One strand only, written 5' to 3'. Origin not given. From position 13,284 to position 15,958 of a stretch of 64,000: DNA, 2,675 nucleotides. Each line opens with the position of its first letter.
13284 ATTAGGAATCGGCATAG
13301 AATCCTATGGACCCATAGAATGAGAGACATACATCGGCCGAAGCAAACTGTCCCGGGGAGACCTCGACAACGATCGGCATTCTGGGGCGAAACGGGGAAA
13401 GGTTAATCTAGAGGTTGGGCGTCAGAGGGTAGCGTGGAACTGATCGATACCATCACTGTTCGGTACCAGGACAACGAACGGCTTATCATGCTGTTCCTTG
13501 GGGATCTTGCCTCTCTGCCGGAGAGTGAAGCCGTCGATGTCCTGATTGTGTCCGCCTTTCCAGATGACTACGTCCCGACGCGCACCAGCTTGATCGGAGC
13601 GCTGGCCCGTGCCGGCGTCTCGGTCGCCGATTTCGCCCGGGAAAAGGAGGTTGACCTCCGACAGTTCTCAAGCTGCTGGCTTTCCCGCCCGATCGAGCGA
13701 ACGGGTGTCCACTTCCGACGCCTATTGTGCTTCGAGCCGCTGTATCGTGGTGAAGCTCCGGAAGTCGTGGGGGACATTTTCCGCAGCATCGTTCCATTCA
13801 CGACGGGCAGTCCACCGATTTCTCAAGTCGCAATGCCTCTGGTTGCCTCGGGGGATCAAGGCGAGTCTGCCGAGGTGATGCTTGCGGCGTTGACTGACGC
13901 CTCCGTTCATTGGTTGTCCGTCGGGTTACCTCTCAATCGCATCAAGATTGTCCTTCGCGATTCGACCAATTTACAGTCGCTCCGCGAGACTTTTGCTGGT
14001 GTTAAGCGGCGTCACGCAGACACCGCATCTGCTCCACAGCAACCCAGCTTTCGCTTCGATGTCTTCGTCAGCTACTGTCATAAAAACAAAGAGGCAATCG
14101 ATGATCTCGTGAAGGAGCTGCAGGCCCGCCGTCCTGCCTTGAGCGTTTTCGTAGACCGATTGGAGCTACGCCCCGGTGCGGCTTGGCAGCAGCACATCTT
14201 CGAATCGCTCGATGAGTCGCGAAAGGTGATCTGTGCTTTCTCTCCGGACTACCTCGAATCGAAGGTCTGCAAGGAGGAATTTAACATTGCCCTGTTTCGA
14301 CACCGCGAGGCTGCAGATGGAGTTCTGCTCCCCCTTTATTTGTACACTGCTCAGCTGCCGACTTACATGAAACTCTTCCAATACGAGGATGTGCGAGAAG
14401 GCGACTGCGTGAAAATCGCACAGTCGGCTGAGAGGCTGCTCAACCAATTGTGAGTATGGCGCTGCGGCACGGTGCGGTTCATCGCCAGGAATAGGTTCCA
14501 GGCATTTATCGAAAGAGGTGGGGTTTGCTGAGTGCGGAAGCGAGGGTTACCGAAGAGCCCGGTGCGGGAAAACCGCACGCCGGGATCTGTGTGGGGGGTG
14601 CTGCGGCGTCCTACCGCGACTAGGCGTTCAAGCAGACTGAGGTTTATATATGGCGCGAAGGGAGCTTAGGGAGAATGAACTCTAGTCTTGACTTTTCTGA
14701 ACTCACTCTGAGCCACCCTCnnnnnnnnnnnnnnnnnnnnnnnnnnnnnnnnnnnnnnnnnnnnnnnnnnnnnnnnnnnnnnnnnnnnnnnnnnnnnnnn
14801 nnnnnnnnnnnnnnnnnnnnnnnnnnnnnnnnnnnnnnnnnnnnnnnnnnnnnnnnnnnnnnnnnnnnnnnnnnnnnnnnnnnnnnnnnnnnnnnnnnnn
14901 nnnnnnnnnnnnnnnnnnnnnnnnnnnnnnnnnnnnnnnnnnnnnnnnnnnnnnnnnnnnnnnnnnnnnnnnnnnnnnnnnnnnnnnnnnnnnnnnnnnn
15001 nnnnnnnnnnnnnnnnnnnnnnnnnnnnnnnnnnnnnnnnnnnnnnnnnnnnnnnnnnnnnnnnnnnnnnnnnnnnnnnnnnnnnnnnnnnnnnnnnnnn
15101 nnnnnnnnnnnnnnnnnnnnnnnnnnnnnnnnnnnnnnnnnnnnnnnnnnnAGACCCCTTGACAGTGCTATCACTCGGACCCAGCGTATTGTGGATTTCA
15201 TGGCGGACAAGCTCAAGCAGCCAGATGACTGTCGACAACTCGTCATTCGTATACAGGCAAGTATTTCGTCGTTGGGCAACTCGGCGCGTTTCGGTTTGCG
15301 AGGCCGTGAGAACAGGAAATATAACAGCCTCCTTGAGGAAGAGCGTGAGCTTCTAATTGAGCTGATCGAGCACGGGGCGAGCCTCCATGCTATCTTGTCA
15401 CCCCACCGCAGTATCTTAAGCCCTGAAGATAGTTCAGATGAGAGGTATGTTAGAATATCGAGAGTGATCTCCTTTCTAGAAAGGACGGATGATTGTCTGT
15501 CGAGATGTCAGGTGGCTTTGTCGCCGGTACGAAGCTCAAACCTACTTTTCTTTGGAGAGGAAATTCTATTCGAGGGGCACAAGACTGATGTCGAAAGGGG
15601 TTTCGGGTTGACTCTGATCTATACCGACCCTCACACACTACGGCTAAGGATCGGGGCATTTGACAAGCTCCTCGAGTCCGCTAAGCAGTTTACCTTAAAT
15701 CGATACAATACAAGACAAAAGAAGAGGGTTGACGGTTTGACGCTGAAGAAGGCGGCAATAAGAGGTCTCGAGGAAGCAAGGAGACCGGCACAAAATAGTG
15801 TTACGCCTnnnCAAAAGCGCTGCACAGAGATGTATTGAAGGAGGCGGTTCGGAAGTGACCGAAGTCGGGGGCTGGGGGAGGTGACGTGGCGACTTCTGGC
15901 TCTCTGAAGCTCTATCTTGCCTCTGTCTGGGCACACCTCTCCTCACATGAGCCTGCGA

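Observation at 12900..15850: Low-GC island encoding a TIR-domain protein next to an NDT/SLOG-like protein: candidate Thoeris-like NAD-derived-signal defence pair with non-canonical architecture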

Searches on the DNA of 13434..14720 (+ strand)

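Call 102: search_rna_families(source=window, start=14400, end=14720, threshold=evalue, max_evalue=0.01, show_alignments=1)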
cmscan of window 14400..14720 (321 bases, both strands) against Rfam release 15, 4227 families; matches with E-value up to 0.01: 1.
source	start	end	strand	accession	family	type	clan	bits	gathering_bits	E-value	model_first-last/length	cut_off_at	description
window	14553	14620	+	RF00029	Intron_gpII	Intron;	-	43.8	40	1.3e-07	1-77/77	no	Group II catalytic intron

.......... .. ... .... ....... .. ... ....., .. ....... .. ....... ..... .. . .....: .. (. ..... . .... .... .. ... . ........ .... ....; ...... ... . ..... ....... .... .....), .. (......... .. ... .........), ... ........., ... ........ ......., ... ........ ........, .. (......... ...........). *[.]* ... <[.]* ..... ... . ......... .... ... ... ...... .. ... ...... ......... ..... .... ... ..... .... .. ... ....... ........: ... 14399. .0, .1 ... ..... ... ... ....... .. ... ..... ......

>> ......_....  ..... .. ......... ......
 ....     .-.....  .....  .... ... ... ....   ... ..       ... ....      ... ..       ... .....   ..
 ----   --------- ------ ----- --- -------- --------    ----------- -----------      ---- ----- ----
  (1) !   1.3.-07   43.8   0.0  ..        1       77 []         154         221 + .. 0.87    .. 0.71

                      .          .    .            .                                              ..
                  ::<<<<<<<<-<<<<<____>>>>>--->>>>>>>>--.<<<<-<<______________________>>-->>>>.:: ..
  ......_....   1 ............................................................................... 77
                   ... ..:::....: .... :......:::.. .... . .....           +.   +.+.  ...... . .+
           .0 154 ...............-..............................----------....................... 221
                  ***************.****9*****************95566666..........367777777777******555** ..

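Call 105: search_rna_families(sources=[L258, L161, L164, L165, L166, L167, L168, L169, L251, L253, L255, L081, L082], threshold=gathering)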
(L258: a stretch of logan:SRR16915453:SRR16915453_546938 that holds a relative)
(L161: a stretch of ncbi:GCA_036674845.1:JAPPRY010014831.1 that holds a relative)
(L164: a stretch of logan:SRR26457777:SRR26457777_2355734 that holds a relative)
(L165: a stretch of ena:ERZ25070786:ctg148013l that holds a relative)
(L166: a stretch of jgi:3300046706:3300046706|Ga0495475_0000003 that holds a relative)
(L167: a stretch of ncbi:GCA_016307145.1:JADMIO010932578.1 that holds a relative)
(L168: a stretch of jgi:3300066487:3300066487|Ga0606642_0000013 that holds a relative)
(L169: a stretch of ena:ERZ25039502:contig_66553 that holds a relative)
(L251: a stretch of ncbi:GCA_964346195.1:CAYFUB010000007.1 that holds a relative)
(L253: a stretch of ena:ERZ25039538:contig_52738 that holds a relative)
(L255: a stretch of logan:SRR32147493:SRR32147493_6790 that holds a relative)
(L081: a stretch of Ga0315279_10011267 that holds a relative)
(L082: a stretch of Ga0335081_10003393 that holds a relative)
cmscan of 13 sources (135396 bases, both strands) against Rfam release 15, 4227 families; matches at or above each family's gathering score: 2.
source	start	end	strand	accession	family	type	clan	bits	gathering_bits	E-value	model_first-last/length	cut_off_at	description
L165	12910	12983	-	RF00005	tRNA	Gene; tRNA;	CL00001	65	29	1.6e-11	1-71/71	no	tRNA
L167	10276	10323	+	RF01687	Acido-Lenti-1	Gene; sRNA;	-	38.9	37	5.9e-05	1-46/46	no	Acido-Lenti-1 RNA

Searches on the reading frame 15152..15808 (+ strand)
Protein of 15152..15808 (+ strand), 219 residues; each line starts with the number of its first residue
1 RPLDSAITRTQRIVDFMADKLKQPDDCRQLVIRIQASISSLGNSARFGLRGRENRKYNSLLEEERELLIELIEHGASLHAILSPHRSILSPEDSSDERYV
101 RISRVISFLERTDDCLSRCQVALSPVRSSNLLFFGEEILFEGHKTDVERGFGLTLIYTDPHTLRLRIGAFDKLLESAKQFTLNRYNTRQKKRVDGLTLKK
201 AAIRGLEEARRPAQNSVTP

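Call 71: search_protein_representatives(protein=window:15152-15808:+)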
Query: 219 residues. Proteins with E-value up to 0.001 (for the whole library): 146; up to 1e-10: 62; up to 1e-30: 11. The best 146 are listed.
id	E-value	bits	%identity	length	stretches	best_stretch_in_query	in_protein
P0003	6.6e-78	277.4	63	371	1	1-211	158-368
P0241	1.3e-38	149.1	42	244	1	3-210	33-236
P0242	5.5e-37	143.8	40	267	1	3-211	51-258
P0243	1.0e-36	142.9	40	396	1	4-216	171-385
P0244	4.1e-36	140.9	40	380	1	3-211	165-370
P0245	5.9e-34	133.9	39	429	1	3-210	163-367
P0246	5.9e-33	130.6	38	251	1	8-211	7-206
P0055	1.4e-32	129.4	47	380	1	3-175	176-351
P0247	1.6e-32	129.2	36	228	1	3-215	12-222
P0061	1.9e-31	125.7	42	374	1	5-214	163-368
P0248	6.3e-31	124.0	37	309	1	5-206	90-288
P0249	2.1e-30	122.3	41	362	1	7-212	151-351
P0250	1.2e-29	119.8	39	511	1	6-189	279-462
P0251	1.9e-28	115.9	39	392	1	7-190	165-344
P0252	2.0e-26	109.3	38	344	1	3-210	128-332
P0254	2.1e-22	96.2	39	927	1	16-208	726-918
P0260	4.2e-20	88.7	33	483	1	5-208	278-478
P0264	1.1e-17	80.8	33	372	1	8-185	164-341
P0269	3.6e-15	72.6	36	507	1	3-186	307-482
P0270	1.1e-14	70.9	35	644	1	5-181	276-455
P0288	2.0e-11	60.4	34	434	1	3-178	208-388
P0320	8.7e-09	51.7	31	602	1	3-181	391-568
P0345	4.7e-06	42.8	29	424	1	24-187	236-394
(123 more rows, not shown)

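Call 74: search_protein_families(library=pfam, proteins=[P0249, P0270, P0243, P0260, P0288, P0320, P0345, P0269, P0264, P0254], max_evalue=0.01)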
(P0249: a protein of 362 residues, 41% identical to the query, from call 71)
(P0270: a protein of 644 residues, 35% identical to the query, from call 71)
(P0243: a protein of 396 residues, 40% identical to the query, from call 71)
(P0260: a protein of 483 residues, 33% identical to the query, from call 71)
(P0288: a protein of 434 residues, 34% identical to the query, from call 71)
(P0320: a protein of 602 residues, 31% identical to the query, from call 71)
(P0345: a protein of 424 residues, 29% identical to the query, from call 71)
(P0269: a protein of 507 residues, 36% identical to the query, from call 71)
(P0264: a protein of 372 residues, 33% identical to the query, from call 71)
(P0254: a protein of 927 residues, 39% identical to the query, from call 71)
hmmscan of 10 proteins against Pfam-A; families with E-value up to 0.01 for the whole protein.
P0249 (362 aa): 2 families
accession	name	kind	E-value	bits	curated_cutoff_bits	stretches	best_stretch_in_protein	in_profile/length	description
PF13676.11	TIR_2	-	1.6e-22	80.7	28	1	4-135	1-121/122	TIR domain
PF01582.25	TIR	-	3.8e-05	24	21.3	1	16-71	18-73/179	TIR domain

P0270 (644 aa): 1 family
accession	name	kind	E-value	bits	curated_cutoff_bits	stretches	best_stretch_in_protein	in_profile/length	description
PF00656.27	Peptidase_C14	-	5.2e-14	52.9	21.4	1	14-212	1-195/233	Caspase domain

P0243 (396 aa): 1 family
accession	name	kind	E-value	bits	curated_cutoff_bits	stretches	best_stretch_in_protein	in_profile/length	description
PF04471.18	Mrr_cat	-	7.7e-10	39.3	21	1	8-121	2-101/115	Restriction endonuclease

P0260 (483 aa): 1 family
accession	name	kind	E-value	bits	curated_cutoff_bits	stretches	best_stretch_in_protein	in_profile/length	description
PF13289.12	SIR2_2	-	1.3e-28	100.3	24.5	1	105-242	3-141/141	SIR2-like domain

P0288 (434 aa): 1 family
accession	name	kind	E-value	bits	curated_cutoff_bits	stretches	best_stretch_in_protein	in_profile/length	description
PF13271.11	DUF4062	-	0.00019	22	24.7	1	13-108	2-82/82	Domain of unknown function (DUF4062)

P0320 (602 aa): 1 family
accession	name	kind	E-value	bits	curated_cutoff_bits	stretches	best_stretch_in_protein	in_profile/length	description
PF01048.26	PNP_UDP_1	-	6.7e-08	32.7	25.1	1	84-197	24-138/233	Phosphorylase superfamily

P0345 (424 aa): 1 family
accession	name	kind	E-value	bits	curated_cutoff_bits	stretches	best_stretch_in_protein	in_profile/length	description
PF00211.25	Guanylate_cyc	-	2.5e-07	30.9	21.9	1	11-175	8-162/183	Adenylate and Guanylate cyclase catalytic domain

P0269 (507 aa): 4 families
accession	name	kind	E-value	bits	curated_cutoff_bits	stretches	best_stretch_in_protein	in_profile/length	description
PF01656.29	CbiA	-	4.1e-08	33.7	25.4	1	4-204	1-105/125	CobQ/CobB/MinD/ParA nucleotide binding domain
PF10609.15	ParA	-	8.7e-06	25.8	27.1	1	3-44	5-46/246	NUBPL iron-transfer P-loop NTPase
PF13614.12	AAA_31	-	1.1e-05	25.9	27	1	1-42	1-42/177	AAA domain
PF07015.17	VirC1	-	0.0072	16.1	24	0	1-43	1-43/231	VirC1 protein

P0264 (372 aa): 1 family
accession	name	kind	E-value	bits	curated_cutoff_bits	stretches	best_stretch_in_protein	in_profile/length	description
PF14280.11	DUF4365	-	2.8e-17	63.5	24.3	1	10-147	1-136/139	Domain of unknown function (DUF4365)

P0254 (927 aa): 1 family
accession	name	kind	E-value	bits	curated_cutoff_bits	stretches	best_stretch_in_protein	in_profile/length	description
PF04471.18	Mrr_cat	-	3.5e-10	40.4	21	1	569-696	8-113/115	Restriction endonuclease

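Call 79: search_solved_structures(query=A3, max_evalue=10, show_alignments=2)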
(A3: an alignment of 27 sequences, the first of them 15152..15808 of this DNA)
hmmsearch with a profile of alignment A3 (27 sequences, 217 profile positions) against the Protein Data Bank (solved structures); distinct sequences matched with E-value up to 10: 0.
